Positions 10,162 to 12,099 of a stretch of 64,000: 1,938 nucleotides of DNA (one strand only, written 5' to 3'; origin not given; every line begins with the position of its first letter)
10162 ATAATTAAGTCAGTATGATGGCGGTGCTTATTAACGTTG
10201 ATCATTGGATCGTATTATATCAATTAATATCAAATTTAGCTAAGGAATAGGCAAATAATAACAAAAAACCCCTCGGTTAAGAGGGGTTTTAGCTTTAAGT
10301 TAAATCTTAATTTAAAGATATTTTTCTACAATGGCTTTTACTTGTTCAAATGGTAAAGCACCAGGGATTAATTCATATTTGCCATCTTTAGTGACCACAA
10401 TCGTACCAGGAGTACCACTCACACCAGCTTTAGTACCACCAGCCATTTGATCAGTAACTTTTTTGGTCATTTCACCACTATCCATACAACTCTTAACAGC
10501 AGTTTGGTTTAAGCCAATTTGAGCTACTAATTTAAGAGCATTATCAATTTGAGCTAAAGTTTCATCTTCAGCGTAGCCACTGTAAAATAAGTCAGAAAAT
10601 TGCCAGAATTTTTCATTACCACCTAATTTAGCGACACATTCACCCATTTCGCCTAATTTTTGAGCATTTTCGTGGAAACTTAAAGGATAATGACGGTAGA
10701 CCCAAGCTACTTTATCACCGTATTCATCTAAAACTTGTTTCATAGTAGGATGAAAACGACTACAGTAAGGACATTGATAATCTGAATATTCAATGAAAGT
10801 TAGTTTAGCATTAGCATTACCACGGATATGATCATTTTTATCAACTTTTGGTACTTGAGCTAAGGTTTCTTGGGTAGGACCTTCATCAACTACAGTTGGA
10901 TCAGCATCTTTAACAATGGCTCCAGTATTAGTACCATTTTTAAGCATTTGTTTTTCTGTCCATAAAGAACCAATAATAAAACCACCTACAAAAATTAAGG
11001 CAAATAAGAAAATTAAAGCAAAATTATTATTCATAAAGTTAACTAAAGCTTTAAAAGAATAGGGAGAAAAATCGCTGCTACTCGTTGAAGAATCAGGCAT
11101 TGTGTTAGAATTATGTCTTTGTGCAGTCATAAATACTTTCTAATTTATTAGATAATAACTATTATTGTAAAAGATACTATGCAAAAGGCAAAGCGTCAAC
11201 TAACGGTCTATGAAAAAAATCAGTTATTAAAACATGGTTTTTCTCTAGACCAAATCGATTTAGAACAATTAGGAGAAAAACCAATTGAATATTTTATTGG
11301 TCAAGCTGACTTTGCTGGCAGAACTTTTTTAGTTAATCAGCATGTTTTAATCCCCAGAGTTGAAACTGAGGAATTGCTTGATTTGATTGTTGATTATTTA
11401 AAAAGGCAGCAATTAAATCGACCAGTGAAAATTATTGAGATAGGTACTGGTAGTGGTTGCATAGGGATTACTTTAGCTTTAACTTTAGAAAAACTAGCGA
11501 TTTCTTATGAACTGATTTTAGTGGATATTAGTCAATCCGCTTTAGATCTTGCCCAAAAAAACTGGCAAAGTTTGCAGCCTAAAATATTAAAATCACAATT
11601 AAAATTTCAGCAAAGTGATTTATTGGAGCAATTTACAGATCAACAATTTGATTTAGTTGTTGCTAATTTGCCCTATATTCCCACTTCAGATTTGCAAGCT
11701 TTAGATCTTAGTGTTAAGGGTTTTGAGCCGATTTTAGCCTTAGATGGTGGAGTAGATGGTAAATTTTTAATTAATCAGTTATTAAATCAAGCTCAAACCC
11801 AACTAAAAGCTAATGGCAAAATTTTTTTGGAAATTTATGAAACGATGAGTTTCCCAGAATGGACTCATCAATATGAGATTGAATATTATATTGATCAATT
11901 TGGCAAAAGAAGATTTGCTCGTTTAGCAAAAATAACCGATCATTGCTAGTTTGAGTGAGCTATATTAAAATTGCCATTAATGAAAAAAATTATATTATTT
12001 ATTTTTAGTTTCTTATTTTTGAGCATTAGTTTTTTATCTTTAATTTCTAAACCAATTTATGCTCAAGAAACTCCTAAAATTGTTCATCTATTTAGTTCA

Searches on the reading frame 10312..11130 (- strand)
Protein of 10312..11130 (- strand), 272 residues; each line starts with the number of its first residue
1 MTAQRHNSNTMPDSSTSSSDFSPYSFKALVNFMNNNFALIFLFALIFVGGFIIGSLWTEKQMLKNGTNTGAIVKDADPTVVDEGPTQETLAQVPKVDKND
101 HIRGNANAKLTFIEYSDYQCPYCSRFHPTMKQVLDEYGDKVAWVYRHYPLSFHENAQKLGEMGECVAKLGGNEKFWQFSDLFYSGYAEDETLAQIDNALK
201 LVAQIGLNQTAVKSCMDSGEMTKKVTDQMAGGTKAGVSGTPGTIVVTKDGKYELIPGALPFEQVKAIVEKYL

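Call 69: search_protein_families(library=pfam, proteins=[window:10312-11130:-], max_evalue=0.05)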
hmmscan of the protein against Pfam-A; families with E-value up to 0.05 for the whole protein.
window:10312-11130:- (272 aa): 6 families
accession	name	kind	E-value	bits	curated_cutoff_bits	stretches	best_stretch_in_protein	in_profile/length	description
PF13462.12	Thioredoxin_4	-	5.6e-22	79.1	23.2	1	98-245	3-145/165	Thioredoxin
PF01323.26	DSBA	-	6.2e-16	59.2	25.6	2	178-266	105-188/191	DSBA-like thioredoxin domain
PF13098.12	Thioredoxin_2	-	8.7e-09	36.1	27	1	107-267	4-103/104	Thioredoxin-like domain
PF13905.12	Thioredoxin_8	-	0.02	15.6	27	0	109-145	2-40/94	Thioredoxin-like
PF00085.26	Thioredoxin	-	0.039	14.4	23.5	0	107-142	17-52/103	Thioredoxin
PF13192.12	Thioredoxin_3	-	0.046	14.2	24.8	0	119-146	9-35/76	Thioredoxin domain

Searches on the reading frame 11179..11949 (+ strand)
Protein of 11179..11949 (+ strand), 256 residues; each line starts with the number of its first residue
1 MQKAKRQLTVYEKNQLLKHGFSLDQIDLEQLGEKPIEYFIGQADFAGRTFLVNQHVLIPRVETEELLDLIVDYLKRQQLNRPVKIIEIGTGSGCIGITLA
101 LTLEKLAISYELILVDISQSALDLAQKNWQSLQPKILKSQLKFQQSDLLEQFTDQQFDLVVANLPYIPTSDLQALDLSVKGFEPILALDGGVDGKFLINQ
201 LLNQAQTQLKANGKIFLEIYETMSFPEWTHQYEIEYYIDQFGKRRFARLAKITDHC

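Call 69: search_protein_families(library=pfam, proteins=[window:11179-11949:+], max_evalue=0.05)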
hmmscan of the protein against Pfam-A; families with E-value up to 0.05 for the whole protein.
window:11179-11949:+ (256 aa): 20 families
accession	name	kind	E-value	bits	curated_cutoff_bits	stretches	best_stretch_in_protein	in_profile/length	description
PF05175.20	MTS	-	2e-12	47.5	23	1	71-166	24-108/170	Methyltransferase small domain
PF13847.12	Methyltransf_31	-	2.5e-11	43.9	27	1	83-218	5-110/145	Methyltransferase domain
PF13649.12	Methyltransf_25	-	1.7e-08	35.5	27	1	85-174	1-84/97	Methyltransferase domain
PF10294.15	Methyltransf_16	-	4.2e-08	33.6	21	1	77-162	42-126/174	Lysine methyltransferase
PF08242.18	Methyltransf_12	-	3.8e-06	28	30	1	86-163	1-72/98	Methyltransferase domain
PF08241.18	Methyltransf_11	-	7.7e-06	26.9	21.2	1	87-163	2-67/95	Methyltransferase domain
PF06325.19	PrmA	-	1.2e-05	25.4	22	1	79-164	159-234/296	Ribosomal protein L11 methyltransferase (PrmA)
PF01739.24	CheR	-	0.00022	21.2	27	0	65-127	14-82/195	CheR methyltransferase, SAM binding domain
PF13489.12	Methyltransf_23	-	0.001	19.3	27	1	66-229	9-129/164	Methyltransferase domain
PF13679.12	Methyltransf_32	-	0.0014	19.1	27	1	63-161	6-106/143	Methyltransferase domain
PF02527.21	GidB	-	0.0028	17.5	27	1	57-112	21-75/184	rRNA small subunit methyltransferase G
PF07669.17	Eco57I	-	0.003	18.1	25.3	1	118-174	32-92/171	Eco57I restriction-modification methylase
PF03602.21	Cons_hypoth95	-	0.0031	17.7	24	1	104-169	58-126/182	Conserved hypothetical protein 95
PF01170.24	UPF0020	-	0.0042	17.2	22.3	1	109-166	76-131/197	RMKL-like, methyltransferase domain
PF05971.18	Methyltransf_10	-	0.0065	16.3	23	1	47-167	65-188/299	RNA methyltransferase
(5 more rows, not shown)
